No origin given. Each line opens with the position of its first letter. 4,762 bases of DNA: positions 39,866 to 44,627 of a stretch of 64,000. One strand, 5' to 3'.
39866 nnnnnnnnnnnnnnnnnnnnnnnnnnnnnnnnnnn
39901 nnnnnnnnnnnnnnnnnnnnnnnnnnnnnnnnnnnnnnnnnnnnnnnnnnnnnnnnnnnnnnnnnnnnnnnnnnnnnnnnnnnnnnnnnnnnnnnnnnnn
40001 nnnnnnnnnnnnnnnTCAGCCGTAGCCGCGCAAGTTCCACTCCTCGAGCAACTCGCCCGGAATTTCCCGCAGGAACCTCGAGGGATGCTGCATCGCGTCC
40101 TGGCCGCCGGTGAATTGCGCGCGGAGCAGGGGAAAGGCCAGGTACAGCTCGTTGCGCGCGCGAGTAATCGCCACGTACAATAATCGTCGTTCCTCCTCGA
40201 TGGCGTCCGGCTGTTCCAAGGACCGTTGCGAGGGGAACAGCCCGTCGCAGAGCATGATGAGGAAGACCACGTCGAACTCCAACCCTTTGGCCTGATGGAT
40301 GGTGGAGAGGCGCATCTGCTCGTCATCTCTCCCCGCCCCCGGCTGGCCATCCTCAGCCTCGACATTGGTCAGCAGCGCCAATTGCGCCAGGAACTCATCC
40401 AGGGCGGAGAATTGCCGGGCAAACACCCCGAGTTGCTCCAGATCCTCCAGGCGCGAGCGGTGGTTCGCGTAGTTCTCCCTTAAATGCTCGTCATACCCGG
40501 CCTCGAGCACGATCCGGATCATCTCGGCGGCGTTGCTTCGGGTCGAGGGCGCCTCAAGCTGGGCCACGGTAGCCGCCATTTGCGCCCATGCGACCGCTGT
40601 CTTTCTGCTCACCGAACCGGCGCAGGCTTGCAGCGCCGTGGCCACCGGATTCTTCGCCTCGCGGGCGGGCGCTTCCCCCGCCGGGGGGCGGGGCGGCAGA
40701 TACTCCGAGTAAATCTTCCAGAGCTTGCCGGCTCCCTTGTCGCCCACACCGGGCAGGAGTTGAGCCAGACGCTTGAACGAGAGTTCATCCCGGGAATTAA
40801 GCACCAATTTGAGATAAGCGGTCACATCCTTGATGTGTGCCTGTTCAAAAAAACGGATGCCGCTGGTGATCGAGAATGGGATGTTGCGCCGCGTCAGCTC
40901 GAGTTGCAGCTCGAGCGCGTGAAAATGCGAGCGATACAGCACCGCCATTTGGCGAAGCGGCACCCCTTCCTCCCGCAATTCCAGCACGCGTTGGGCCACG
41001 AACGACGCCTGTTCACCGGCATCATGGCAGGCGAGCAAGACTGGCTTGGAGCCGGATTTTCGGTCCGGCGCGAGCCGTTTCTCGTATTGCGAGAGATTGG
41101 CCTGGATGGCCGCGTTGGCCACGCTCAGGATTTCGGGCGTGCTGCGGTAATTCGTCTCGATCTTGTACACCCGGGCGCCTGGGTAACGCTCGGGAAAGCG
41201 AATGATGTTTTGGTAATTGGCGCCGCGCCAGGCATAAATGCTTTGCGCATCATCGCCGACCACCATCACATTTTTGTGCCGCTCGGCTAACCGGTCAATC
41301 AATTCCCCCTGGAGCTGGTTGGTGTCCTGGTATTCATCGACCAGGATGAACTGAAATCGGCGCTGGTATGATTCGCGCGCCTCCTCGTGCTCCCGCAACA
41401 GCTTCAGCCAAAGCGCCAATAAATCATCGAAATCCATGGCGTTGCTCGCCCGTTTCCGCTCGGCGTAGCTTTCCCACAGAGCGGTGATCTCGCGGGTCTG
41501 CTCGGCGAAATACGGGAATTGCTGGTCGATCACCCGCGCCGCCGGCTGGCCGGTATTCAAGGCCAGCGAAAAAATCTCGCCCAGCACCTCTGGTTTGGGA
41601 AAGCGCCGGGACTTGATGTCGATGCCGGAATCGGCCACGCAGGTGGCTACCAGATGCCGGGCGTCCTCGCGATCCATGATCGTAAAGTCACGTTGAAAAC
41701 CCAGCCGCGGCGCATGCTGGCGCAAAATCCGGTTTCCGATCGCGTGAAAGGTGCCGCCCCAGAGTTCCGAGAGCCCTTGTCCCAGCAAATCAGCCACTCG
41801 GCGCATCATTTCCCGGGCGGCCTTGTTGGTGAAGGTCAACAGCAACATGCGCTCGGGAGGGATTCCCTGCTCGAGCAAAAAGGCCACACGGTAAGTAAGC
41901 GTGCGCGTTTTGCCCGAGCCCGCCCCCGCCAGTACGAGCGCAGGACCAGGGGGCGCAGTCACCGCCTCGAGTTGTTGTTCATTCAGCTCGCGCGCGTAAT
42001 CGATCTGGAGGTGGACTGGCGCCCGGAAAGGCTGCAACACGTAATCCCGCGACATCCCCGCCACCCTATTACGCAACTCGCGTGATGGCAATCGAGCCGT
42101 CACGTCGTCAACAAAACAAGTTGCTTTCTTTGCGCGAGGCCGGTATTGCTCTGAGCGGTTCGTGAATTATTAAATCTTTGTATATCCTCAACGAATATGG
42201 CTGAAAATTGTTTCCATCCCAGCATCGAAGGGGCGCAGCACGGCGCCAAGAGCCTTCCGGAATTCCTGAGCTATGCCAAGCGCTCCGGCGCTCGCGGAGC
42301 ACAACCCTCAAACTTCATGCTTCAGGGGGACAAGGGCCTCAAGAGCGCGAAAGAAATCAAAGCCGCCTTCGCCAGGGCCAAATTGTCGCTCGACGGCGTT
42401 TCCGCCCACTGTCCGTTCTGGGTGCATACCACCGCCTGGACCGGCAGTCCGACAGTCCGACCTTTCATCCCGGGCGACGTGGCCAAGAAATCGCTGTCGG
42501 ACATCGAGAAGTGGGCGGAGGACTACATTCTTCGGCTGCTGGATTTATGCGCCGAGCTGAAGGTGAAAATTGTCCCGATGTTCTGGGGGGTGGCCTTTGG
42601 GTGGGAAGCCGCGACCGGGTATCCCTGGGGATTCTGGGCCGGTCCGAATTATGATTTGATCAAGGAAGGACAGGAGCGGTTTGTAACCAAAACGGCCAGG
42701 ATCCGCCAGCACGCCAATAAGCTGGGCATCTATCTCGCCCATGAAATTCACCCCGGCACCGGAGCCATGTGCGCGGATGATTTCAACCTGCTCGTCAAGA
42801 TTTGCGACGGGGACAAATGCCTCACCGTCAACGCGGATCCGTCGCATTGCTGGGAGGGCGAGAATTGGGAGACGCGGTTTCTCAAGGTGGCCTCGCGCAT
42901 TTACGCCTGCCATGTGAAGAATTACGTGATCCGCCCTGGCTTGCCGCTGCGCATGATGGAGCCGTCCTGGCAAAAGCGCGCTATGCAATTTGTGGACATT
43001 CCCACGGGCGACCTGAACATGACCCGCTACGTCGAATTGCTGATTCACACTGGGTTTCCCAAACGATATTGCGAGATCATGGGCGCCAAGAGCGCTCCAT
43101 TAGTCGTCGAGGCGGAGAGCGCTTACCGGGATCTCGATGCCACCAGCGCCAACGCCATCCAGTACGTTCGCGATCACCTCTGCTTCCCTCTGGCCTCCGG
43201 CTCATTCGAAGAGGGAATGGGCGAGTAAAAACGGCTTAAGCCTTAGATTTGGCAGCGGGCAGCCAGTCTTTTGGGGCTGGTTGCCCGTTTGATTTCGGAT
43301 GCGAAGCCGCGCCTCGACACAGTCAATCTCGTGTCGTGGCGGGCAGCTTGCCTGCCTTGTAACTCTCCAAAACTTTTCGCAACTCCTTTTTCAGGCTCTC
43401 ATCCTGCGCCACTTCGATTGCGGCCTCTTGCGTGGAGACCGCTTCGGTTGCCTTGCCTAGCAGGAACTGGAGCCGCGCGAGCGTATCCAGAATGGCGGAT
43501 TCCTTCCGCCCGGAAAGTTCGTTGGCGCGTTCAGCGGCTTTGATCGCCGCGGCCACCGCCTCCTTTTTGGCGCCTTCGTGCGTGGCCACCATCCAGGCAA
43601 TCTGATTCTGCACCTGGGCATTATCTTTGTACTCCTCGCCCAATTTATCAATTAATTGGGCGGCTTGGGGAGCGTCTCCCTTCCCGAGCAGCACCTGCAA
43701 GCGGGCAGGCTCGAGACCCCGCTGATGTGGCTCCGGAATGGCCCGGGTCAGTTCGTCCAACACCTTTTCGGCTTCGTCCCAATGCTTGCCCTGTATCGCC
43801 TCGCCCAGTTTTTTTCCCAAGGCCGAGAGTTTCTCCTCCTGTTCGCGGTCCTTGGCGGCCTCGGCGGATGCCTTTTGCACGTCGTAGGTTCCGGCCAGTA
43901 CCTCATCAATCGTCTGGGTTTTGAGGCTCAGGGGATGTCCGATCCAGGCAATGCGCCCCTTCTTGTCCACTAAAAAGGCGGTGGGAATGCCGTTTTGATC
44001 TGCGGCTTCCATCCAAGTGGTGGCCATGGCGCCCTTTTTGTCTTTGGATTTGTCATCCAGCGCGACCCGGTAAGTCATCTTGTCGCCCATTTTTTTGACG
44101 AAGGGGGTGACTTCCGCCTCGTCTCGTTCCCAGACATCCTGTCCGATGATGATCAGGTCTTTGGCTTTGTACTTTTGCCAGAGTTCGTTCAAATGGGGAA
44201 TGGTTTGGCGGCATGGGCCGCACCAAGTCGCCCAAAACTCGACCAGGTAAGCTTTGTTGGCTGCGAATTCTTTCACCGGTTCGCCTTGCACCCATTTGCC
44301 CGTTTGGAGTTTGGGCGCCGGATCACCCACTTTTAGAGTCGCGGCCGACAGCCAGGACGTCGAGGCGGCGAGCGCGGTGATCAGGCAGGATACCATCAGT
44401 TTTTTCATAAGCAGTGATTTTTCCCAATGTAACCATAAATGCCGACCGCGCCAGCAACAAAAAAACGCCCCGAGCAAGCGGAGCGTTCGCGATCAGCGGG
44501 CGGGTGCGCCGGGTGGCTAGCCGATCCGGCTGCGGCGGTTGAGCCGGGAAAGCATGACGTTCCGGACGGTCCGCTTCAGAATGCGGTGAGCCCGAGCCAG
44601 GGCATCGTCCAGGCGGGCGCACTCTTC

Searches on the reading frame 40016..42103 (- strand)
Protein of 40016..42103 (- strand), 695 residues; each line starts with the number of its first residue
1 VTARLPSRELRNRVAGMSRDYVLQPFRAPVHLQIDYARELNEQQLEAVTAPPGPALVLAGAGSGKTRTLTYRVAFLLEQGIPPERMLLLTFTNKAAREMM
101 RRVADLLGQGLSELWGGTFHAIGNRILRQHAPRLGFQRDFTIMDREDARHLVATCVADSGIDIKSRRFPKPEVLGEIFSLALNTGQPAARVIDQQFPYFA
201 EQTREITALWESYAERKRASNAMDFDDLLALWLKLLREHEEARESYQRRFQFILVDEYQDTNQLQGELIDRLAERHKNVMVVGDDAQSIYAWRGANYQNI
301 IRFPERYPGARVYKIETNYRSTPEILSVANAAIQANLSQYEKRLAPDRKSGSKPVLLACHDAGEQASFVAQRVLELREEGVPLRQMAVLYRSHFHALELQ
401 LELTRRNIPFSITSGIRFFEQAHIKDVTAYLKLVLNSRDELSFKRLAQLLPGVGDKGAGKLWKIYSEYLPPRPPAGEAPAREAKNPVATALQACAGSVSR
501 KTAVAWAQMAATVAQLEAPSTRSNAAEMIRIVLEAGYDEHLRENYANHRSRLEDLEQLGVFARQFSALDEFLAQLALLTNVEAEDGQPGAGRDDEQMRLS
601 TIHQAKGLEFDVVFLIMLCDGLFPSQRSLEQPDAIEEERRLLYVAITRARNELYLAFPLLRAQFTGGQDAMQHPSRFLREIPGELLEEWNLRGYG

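Call 70: search_protein_families(library=pfam, proteins=[window:40016-42103:-], max_evalue=0.0001)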
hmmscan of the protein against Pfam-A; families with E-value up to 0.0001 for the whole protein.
window:40016-42103:- (695 aa): 7 families
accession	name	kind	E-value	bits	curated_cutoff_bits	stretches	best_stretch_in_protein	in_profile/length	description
PF00580.27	UvrD-helicase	-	2.6e-81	273.7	23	1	40-307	1-270/271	UvrD/REP helicase N-terminal domain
PF13361.12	UvrD_C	-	4.7e-60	204.3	25.6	2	524-656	231-346/350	UvrD-like helicase C-terminal domain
PF13245.12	AAA_19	-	1.1e-22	81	25.1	1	44-291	1-132/134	AAA domain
PF13538.12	UvrD_C_2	-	1.3e-12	47.8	27.4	1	598-655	3-51/52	UvrD-like helicase C-terminal domain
PF01443.25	Viral_helicase1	-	6.4e-09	36.4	21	0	597-655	177-226/228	Viral superfamily 1 RNA helicase core domain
PF13604.12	AAA_30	-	1.2e-07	32.1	27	0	40-102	2-65/191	AAA domain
PF13087.12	AAA_12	-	9.5e-05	22.5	27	0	560-655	117-190/195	AAA domain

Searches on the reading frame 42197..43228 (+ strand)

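Call 70: search_protein_families(library=pfam, proteins=[window:42197-43228:+], max_evalue=0.0001)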
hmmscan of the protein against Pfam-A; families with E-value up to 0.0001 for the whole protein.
window:42197-43228:+ (343 aa): 1 family
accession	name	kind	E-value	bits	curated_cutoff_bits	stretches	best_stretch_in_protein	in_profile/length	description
PF01261.30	AP_endonuc_2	-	1.3e-14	54.9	31.1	1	26-289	3-223/249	Xylose isomerase-like TIM barrel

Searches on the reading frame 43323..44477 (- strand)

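Call 70: search_protein_families(library=pfam, proteins=[window:43323-44477:-], max_evalue=0.0001)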
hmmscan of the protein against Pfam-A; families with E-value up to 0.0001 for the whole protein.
window:43323-44477:- (384 aa): 4 families
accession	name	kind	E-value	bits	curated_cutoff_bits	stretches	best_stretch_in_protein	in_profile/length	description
PF08534.16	Redoxin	-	7.3e-14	52.2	26.6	1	49-180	1-132/148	Redoxin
PF00578.27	AhpC-TSA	-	8.3e-13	48.8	26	1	50-178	1-123/124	AhpC/TSA family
PF00085.26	Thioredoxin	-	5.1e-11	42.9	23.5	1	73-121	17-64/103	Thioredoxin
PF13905.12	Thioredoxin_8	-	5.7e-10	39.8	27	1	75-176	2-94/94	Thioredoxin-like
